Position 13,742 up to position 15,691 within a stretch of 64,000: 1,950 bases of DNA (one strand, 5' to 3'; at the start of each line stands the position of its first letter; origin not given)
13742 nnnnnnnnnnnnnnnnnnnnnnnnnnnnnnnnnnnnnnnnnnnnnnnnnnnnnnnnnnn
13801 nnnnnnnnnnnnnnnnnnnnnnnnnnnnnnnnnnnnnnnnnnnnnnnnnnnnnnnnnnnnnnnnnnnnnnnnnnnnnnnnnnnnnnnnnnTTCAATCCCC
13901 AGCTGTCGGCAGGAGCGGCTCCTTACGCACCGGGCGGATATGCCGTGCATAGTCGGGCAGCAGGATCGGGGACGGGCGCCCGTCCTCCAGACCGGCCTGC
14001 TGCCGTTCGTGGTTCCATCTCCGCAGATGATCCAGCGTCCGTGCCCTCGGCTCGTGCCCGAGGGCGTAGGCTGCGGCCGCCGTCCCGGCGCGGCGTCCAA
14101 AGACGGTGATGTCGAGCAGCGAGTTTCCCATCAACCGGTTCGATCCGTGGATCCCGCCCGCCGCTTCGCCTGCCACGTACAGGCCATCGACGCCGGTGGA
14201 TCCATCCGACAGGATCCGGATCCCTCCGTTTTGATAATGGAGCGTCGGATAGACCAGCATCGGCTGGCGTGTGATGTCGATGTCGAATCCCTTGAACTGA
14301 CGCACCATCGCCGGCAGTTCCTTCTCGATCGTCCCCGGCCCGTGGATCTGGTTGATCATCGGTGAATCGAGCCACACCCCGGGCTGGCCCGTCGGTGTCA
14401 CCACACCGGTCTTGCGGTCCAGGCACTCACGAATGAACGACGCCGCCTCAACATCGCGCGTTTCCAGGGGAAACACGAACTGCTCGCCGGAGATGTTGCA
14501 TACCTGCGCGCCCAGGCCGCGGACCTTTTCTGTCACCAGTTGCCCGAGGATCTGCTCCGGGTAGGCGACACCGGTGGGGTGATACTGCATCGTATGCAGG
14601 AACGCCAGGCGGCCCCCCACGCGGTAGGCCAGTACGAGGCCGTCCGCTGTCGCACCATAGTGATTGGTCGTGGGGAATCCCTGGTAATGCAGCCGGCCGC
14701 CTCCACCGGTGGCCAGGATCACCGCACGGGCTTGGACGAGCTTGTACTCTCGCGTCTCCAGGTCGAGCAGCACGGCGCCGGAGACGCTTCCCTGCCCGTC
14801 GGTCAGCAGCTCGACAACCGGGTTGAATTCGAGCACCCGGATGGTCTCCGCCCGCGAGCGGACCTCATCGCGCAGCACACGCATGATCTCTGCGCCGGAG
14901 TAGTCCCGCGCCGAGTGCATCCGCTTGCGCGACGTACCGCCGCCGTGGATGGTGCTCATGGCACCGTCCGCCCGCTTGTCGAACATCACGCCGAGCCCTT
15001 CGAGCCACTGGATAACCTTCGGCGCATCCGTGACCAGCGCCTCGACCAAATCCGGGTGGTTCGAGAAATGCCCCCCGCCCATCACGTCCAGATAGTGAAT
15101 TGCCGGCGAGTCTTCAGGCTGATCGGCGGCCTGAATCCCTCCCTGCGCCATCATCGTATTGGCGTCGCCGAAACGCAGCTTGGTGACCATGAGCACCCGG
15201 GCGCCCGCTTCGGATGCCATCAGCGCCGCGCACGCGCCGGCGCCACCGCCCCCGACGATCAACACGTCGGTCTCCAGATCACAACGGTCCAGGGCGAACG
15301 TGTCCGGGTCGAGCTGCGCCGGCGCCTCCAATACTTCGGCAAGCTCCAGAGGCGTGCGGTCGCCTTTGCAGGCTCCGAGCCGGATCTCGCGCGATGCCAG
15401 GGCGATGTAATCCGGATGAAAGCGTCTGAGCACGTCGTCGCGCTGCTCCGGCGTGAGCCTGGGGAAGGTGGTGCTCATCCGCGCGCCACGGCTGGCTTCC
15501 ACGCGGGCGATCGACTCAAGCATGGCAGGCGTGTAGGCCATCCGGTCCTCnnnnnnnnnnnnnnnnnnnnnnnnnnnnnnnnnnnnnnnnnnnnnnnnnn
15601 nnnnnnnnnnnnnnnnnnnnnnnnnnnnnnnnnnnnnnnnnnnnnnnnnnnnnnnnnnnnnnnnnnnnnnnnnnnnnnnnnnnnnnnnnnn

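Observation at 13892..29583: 16-kb, 13-gene membrane-anchor-free Hdr/Qmo/Flx-like redox operon ending in a fumarate-reductase-like pair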

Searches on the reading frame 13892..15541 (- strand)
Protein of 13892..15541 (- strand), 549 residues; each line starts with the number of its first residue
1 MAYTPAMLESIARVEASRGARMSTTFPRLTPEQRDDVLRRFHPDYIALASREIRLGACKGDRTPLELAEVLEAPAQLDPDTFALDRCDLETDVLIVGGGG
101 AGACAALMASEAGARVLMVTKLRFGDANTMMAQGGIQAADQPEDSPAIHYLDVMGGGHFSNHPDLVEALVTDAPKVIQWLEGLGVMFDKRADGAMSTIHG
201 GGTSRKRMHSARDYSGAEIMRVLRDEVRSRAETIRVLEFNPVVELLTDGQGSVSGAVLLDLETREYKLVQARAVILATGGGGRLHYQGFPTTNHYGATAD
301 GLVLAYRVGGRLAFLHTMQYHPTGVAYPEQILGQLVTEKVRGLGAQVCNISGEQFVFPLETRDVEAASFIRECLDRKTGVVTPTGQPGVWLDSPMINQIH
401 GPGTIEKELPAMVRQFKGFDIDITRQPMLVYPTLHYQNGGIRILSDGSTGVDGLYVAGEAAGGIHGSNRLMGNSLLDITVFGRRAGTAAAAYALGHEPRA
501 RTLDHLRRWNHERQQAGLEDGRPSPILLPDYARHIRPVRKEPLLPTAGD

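Call 5: search_protein_families(library=pfam, proteins=[window:13892-15541:-])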
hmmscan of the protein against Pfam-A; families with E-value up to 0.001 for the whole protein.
window:13892-15541:- (549 aa): 8 families
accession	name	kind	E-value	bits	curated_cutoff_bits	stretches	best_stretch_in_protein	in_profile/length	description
PF00890.30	FAD_binding_2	-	7.4e-68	230.1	20.4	1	92-475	1-414/414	FAD binding domain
PF01266.30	DAO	-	8.2e-09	35.9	27.9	1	92-230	1-127/353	FAD dependent oxidoreductase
PF07992.20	Pyr_redox_2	-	6.7e-08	32.7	26.1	1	92-289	2-119/291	Pyridine nucleotide-disulphide oxidoreductase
PF03486.20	HI0933_like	-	8.9e-06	25.8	50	1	92-437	2-191/244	HI0933-like protein Rossmann domain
PF12831.13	FAD_oxidored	-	1.1e-05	25.4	27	1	92-123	1-32/416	FAD dependent oxidoreductase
PF01494.25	FAD_binding_3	-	1.4e-05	24.9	22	1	90-123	1-34/349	FAD binding domain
PF01134.28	GIDA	-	0.0002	21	22.1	0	92-121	1-30/391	Glucose inhibited division protein A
PF01946.23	Thi4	-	0.00093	18.9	26.2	0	89-120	16-48/235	Thi4 family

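Call 7: search_protein_families(library=ncbifam, proteins=[window:13892-15541:-], max_evalue=0.00001)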
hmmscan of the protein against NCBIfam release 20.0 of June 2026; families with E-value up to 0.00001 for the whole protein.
window:13892-15541:- (549 aa): 42 families (the best 25 are shown)
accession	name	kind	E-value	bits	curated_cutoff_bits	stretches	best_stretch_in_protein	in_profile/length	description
NF004900.0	PRK06263.1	equivalog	1.8e-98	330.5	718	1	89-499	6-410/546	fumarate reductase (CoM/CoB) subunit TfrA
NF005866.0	PRK07803.1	equivalog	2.3e-86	290.4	819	2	90-357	8-285/631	fumarate reductase/succinate dehydrogenase flavoprotein subunit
TIGR00551.1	nadB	equivalog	2.9e-79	267.1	452.75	1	90-494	2-390/489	L-aspartate oxidase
NF005867.0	PRK07804.1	equivalog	3.9e-79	266.4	639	1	90-501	18-425/548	L-aspartate oxidase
TIGR01812.1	sdhA_frdA_Gneg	subfamily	4.5e-74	249.9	567.3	1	92-501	1-412/568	succinate dehydrogenase or fumarate reductase, flavoprotein subunit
NF005636.0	PRK07395.1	subfamily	9.6e-70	235.4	723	1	90-498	12-411/560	L-aspartate oxidase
NF005701.0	PRK07512.1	equivalog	2.7e-69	233.9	528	1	89-498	8-402/516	L-aspartate oxidase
NF006567.0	PRK09077.1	equivalog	4.6e-65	219.9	629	1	89-513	7-425/537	L-aspartate oxidase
NF004724.0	PRK06069.1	subfamily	7.5e-64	215.9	826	1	89-505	4-426/577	succinate dehydrogenase/fumarate reductase flavoprotein subunit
NF005978.0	PRK08071.1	equivalog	1.3e-63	215.1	621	1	91-490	4-385/514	L-aspartate oxidase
TIGR01816.1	sdhA_forward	equivalog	3e-62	210.6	727.35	1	91-494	3-416/584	succinate dehydrogenase flavoprotein subunit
NF004820.0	PRK06175.1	equivalog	2.5e-58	198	472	1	89-487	3-381/433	L-aspartate oxidase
NF042982.1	MFR_Fp_SdhA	equivalog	4e-57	194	1100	1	91-496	48-452/612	8-methylmenaquinol:fumarate reductase flavoprotein subunit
NF004613.0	PRK05945.1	equivalog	4.6e-57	193.9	824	1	89-495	2-415/575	succinate dehydrogenase/fumarate reductase flavoprotein subunit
TIGR01813.1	flavo_cyto_c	subfamily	3.4e-56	190.9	285.45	2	92-373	1-290/444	flavocytochrome c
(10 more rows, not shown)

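Call 11: find_homologous_proteins(query=window:13892-15541:-, max_evalue=1e-20)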
Query window:13892-15541:- (549 aa): 8000 proteins with E <= 1e-20 among 8000 candidates; the best 120 are listed.
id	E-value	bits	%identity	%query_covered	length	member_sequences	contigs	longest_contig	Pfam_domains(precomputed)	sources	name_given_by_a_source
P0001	0.0e+0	1158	93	100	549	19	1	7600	PF01266.31,PF00890.31,PF07992.21,PF03486.21,PF12831.14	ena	-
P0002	0.0e+0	1071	86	100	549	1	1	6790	PF01266.31,PF00890.31,PF07992.21,PF03486.21,PF01134.29,PF12831.14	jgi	jgi:succinate dehydrogenase / fumarate reductase flavoprotein subunit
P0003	0.0e+0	1062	86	99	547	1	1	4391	PF01266.31,PF00890.31,PF07992.21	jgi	-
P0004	0.0e+0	1060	85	100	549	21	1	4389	PF01266.31,PF00890.31,PF07992.21,PF01134.29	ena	-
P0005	0.0e+0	1057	85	100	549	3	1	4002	PF01266.31,PF00890.31,PF07992.21,PF01134.29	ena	-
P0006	0.0e+0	1057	85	100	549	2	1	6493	PF01266.31,PF00890.31,PF07992.21,PF01134.29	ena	-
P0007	0.0e+0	1056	85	100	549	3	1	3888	PF01266.31,PF00890.31,PF07992.21,PF01134.29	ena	-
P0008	0.0e+0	1055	86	99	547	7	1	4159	PF01266.31,PF00890.31,PF07992.21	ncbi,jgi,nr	ncbi:MAG: FAD-binding protein [Chloroflexi bacterium]|nr:FAD-binding protein [Chloroflexota bacteriu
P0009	0.0e+0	1053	85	100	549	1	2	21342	PF01266.31,PF00890.31,PF07992.21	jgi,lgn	jgi:succinate dehydrogenase/fumarate reductase flavoprotein subunit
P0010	0.0e+0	1053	85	100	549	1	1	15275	PF01266.31,PF00890.31,PF07992.21,PF01134.29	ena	-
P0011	0.0e+0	1053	85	100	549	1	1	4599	PF01266.31,PF00890.31,PF07992.21,PF01134.29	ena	-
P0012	0.0e+0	1052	84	100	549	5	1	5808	PF01266.31,PF00890.31,PF07992.21,PF01134.29,PF12831.14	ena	-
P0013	0.0e+0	1051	84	100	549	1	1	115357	PF01266.31,PF00890.31,PF07992.21,PF01134.29,PF12831.14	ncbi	-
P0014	0.0e+0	1045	84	100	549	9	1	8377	PF01266.31,PF00890.31,PF07992.21,PF01134.29,PF12831.14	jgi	jgi:succinate dehydrogenase/fumarate reductase flavoprotein subunit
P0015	0.0e+0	1043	85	99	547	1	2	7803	PF01266.31,PF00890.31,PF07992.21,PF01134.29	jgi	jgi:succinate dehydrogenase / fumarate reductase flavoprotein subunit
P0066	8.4e-247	838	71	98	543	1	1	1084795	PF01266.31,PF00890.31,PF07992.21,PF01134.29,PF12831.14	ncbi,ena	-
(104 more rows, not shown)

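Call 13: find_encoding_contigs(protein=P0013, flank=10000, max_places=2)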
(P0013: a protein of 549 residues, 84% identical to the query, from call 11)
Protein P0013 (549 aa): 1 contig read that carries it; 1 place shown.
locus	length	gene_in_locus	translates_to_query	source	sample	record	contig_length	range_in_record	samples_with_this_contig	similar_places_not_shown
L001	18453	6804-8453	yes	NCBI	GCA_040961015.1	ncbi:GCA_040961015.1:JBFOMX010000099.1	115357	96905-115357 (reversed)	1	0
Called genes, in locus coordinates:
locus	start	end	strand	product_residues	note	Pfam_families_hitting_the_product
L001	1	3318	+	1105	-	?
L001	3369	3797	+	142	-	PF02662:FlpD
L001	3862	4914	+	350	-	PF13187:Fer4_9 (faint)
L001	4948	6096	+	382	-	PF04432:FrhB_FdhB_C (faint), PF12797:Fer4_2 (faint), PF13237:Fer4_10 (faint)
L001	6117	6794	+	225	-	PF00111:Fer2 (weak), PF00037:Fer4 (faint), PF13534:Fer4_17 (faint), PF13237:Fer4_10, PF12838:Fer4_7 (weak), PF13183:Fer4_8 (weak), PF13187:Fer4_9, PF14697:Fer4_21 (weak)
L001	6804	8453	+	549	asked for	PF00890:FAD_binding_2, PF01134:GIDA (faint), PF01266:DAO, PF07992:Pyr_redox_2 (weak), PF12831:FAD_oxidored (weak)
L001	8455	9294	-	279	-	PF24741:AlkZ-rel, PF06224:AlkZ-like (weak)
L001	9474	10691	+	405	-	PF00155:Aminotran_1_2, PF01041:DegT_DnrJ_EryC1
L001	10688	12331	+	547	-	PF01293:PEPCK_ATP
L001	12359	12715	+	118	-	-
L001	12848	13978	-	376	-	PF03977:OAD_beta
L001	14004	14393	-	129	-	PF25919:BSH_CusB (faint), PF26077:BSH_Fcp1 (faint), PF00364:Biotin_lipoyl, PF25973:BSH_CzcB (faint)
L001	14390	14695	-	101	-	-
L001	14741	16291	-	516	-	PF01039:Carboxyl_trans, PF03255:ACCA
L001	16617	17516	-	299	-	PF01226:Form_Nir_trans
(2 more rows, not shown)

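Call 14: find_encoding_contigs(protein=P0066, flank=10000, max_places=2)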
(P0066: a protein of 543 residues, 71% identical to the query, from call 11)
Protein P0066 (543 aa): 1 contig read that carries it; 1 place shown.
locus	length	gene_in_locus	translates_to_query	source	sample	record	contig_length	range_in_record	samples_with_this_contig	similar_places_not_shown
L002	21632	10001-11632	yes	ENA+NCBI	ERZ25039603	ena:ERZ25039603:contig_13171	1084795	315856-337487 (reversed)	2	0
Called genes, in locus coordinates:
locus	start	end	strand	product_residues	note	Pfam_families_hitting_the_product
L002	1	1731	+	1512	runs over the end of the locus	PF12831:FAD_oxidored (weak), PF14691:Fer4_20, PF01266:DAO (weak), PF07992:Pyr_redox_2, PF00890:FAD_binding_2, PF07992:Pyr_redox_2, PF12831:FAD_oxidored, PF13450:NAD_binding_8, +15 more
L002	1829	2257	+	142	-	PF02662:FlpD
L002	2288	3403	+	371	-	PF13237:Fer4_10 (faint), PF13183:Fer4_8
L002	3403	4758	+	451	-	PF00890:FAD_binding_2 (weak), PF01266:DAO (weak), PF07992:Pyr_redox_2 (weak), PF12831:FAD_oxidored, PF13450:NAD_binding_8 (weak), PF01593:Amino_oxidase (faint), PF00037:Fer4 (faint)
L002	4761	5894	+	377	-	PF13237:Fer4_10, PF13534:Fer4_17, PF12838:Fer4_7 (weak), PF13183:Fer4_8, PF13187:Fer4_9, PF02754:CCG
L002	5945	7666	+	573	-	PF07992:Pyr_redox_2, PF00890:FAD_binding_2 (weak), PF12831:FAD_oxidored, PF13450:NAD_binding_8 (weak), PF00037:Fer4 (weak), PF12837:Fer4_6 (weak), PF12838:Fer4_7, PF13187:Fer4_9, +5 more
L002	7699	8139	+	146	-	PF13183:Fer4_8, PF13237:Fer4_10, PF14697:Fer4_21 (faint), PF00037:Fer4 (weak), PF12797:Fer4_2 (faint), PF12838:Fer4_7, PF13187:Fer4_9, PF13534:Fer4_17 (weak), +4 more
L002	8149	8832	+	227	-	PF00111:Fer2 (weak), PF13534:Fer4_17 (faint), PF13237:Fer4_10, PF12838:Fer4_7, PF13187:Fer4_9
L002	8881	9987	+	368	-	PF02771:Acyl-CoA_dh_N, PF00441:Acyl-CoA_dh_1, PF08028:Acyl-CoA_dh_2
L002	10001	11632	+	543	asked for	PF00890:FAD_binding_2, PF01134:GIDA (faint), PF01266:DAO (weak), PF07992:Pyr_redox_2 (weak), PF12831:FAD_oxidored (faint)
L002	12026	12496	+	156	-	PF00583:Acetyltransf_1, PF13508:Acetyltransf_7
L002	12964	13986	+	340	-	PF08240:ADH_N, PF00107:ADH_zinc_N, PF13602:ADH_zinc_N_2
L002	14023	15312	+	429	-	PF03033:Glyco_transf_28, PF00201:UDPGT, PF06722:EryCIII-like_C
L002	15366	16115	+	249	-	PF00198:2-oxoacid_dh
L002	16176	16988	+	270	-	PF02900:LigB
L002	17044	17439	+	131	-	PF07366:SnoaL, PF12680:SnoaL_2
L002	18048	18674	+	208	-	-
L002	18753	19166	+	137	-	-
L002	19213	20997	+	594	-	PF02518:HATPase_c, PF13589:HATPase_c_3, PF01119:DNA_mis_repair, PF08676:MutL_C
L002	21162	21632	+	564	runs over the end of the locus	PF02874:ATP-synt_ab_N, PF00006:ATP-synt_ab, PF06745:ATPase (weak), PF00006:ATP-synt_ab, PF00306:ATP-synt_ab_C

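Call 15: find_related_loci(query=window:13892-15541:-, collection=genome_contigs, flank=10000)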
Query window:13892-15541:- (549 aa) in genome_contigs; peptide patterns used: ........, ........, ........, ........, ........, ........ (x = any residue, [..] = any of these).
344 stretches matched a pattern; 299 encode a relative of the query (tblastn E <= 1e-3); the best 80 are kept; 80 distinct loci.
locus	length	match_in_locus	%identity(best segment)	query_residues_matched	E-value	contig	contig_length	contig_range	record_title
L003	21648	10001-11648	97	1-549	0e+0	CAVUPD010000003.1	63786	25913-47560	MAG: uncultured Chloroflexia bacterium isolate MFD05942.bin.2.115 genome assembly, contig: contig_113515, whole genome s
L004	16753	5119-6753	86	1-545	0e+0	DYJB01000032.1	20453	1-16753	MAG TPA_asm: Candidatus Aquidulcis sp. isolate FI88_3_69_8 Afr_mines_FI88_971_length_20453_cov_2_541082, whole genome sh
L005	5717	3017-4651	79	1-545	0e+0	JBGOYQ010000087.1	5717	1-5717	MAG: Anaerolineae bacterium isolate OBJ_0618_130150_4 k141_2020630_length_5717_cov_46.0000, whole genome shotgun sequenc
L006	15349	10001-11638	76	1-546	0e+0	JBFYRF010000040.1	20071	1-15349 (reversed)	MAG: Anaerolineales bacterium isolate PPR_0206 k121_1729792, whole genome shotgun sequence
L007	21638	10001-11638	75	1-546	0e+0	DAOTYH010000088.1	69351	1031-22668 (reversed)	MAG TPA_asm: Anaerolineae bacterium isolate H23_319 k115_940678, whole genome shotgun sequence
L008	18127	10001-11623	71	1-534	0e+0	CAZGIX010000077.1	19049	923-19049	MAG TPA_asm: uncultured Anaerolineaceae bacterium isolate binchicken_co259_18 genome assembly, contig: NODE_1556_length_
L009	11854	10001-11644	69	1-544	0e+0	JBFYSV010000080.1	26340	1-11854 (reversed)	MAG: Anaerolineae bacterium isolate PPR_0249 PPR_0249.fa_k121_701120, whole genome shotgun sequence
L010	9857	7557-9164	69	1-538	0e+0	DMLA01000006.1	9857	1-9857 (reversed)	MAG TPA_asm: Chloroflexi bacterium isolate UBA7937 contig_16442, whole genome shotgun sequence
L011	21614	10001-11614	69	1-540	0e+0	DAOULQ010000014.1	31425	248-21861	MAG TPA_asm: Anaerolineae bacterium isolate W31_47 k127_823190, whole genome shotgun sequence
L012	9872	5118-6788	69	1-548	0e+0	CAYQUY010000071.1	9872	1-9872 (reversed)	MAG TPA_asm: uncultured Anaerolineaceae bacterium isolate SRP098346_co1_319 genome assembly, contig: NODE_8907_length_98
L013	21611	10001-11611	68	1-534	0e+0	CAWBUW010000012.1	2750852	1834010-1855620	MAG: uncultured Chloroflexia bacterium isolate MFD03899.bin.1.41 genome assembly, contig: contig_6931, whole genome shot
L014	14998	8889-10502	68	1-540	0e+0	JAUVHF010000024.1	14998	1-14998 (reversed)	MAG: Anaerolineales bacterium isolate CSMAG_395 CSMAG_395_k141_838504_length_14998_cov_17.0000, whole genome shotgun seq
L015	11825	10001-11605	69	1-536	0e+0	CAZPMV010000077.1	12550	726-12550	MAG TPA_asm: uncultured Anaerolineales bacterium isolate binchicken_co243_252 genome assembly, contig: NODE_4350_length_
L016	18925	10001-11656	66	1-548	0e+0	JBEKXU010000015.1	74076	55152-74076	MAG: Anaerolineales bacterium isolate SPRUCE 659 SPRUCE_659_15, whole genome shotgun sequence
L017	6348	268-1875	67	1-536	0e+0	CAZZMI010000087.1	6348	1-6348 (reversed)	MAG TPA_asm: uncultured Anaerolineae bacterium isolate SRP104967_co2_36 genome assembly, contig: NODE_4644_length_6348_c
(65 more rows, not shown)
